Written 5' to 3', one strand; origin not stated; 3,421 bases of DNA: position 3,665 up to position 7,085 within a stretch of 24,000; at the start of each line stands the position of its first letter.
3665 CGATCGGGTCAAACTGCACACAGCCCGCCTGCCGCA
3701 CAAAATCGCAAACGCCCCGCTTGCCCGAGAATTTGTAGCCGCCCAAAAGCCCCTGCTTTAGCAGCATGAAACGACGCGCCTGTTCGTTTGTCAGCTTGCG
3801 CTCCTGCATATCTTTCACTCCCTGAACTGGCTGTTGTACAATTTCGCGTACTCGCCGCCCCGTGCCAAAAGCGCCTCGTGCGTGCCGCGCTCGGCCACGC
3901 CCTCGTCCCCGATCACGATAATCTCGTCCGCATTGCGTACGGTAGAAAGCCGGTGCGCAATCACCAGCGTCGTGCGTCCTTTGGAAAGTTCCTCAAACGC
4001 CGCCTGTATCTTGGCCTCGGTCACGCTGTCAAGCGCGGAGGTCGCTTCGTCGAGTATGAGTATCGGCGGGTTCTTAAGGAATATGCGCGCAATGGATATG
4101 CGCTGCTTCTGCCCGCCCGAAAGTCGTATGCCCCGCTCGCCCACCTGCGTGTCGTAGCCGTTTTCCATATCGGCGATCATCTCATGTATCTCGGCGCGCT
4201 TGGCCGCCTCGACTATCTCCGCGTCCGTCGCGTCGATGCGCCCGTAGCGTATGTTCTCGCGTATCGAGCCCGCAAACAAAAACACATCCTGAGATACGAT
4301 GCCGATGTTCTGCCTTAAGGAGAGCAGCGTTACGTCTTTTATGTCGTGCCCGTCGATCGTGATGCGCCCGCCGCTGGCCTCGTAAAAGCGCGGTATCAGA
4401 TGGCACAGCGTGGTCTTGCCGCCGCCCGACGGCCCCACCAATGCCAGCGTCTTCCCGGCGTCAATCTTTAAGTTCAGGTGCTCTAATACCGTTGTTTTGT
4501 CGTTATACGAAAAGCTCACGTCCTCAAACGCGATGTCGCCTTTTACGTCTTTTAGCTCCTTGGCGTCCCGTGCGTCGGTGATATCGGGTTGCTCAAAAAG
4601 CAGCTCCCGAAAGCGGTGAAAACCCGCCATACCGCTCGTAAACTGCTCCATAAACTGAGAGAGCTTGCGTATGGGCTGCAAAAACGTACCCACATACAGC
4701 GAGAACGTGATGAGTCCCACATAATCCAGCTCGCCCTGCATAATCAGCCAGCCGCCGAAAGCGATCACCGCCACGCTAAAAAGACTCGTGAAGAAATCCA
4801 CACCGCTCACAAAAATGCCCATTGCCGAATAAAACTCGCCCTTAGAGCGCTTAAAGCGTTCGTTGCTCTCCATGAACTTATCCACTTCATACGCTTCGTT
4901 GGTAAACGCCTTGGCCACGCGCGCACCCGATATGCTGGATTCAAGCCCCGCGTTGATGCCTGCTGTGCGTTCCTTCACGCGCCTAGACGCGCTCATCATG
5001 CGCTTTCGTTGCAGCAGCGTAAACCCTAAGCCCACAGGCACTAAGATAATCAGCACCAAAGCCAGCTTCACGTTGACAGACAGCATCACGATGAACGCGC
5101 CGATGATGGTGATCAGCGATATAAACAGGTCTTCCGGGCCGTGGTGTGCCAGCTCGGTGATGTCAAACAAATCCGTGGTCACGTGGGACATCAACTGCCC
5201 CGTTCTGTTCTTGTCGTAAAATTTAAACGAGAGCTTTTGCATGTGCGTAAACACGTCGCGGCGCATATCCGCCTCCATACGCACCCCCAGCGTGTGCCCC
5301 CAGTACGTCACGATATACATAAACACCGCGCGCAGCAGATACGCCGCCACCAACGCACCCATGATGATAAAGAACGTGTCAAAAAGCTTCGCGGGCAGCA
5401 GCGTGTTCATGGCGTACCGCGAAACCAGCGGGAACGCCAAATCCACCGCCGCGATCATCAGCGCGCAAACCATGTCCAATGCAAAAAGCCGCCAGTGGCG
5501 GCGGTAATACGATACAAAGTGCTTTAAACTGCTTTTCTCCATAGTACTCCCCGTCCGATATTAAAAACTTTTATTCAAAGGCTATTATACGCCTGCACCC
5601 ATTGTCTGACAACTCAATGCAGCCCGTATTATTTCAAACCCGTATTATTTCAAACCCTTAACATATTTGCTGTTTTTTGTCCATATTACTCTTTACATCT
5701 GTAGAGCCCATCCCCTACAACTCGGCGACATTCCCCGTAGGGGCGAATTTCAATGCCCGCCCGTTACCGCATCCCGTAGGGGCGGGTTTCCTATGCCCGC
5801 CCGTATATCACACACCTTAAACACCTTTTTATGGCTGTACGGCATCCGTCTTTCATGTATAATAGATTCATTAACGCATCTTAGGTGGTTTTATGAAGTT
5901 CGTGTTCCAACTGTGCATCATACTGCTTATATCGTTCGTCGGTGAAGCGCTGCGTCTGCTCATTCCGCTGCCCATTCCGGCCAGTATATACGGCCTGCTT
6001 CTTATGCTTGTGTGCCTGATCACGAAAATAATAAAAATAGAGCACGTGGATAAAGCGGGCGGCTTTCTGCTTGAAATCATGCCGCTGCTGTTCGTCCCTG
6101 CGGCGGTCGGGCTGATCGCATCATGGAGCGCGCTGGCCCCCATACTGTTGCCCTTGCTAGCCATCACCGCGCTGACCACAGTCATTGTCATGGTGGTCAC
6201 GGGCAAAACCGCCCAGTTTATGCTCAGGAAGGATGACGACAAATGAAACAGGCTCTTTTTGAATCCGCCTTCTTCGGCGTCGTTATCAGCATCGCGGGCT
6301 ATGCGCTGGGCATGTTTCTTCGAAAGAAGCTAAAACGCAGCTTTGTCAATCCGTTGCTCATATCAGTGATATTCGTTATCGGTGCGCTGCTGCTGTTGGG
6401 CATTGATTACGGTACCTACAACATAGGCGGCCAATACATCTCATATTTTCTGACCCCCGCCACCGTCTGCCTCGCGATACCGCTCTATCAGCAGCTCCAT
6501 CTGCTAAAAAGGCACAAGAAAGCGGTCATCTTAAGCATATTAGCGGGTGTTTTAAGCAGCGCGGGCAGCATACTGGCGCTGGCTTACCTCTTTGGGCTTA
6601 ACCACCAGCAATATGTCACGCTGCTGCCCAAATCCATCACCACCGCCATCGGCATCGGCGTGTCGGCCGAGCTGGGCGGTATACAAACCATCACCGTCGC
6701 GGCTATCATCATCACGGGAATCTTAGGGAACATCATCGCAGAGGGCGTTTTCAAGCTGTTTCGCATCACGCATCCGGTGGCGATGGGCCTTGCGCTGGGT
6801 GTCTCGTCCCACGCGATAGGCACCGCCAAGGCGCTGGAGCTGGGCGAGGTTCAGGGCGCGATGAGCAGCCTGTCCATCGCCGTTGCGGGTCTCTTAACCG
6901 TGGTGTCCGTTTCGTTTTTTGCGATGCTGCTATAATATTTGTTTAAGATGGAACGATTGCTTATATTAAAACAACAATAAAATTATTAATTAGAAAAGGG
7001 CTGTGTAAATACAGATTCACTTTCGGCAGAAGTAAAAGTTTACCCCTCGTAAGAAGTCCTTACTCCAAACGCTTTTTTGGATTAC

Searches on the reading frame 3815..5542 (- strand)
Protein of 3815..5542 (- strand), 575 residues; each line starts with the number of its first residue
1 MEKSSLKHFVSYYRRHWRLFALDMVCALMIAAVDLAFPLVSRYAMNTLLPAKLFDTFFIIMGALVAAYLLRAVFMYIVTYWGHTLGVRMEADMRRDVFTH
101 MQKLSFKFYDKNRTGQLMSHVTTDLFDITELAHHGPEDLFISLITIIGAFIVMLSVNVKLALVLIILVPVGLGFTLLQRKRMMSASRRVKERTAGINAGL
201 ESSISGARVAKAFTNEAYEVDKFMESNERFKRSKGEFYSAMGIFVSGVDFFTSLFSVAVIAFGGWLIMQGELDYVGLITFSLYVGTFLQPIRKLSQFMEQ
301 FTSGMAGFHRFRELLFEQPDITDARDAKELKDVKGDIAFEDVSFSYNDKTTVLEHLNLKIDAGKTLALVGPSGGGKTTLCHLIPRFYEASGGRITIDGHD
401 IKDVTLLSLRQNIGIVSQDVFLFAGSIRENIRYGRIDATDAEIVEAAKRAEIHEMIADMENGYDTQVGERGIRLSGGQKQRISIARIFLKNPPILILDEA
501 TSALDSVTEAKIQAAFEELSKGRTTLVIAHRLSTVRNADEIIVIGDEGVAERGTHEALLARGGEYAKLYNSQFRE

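Call 36: search_protein_families(library=pfam, proteins=[window:3815-5542:-], max_evalue=0.001)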
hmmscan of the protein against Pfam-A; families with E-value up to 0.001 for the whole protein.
window:3815-5542:- (575 aa): 3 families
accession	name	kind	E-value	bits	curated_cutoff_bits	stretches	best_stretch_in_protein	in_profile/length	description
PF00664.28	ABC_membrane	-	9.9e-53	180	28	1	22-290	3-273/274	ABC transporter transmembrane region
PF00005.33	ABC_tran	-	3.5e-34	118.8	25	1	353-502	1-137/137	ABC transporter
PF02463.25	SMC_N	-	5e-09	36.4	40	1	393-544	110-211/220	RecF/RecN/SMC N terminal domain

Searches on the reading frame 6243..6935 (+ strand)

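Call 36: search_protein_families(library=pfam, proteins=[window:6243-6935:+], max_evalue=0.001)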
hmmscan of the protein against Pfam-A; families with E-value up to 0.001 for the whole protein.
window:6243-6935:+ (230 aa): 1 family
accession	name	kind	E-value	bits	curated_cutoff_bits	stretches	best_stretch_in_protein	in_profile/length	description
PF04172.21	LrgB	-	3.3e-78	262.4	25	1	16-227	1-212/214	LrgB-like family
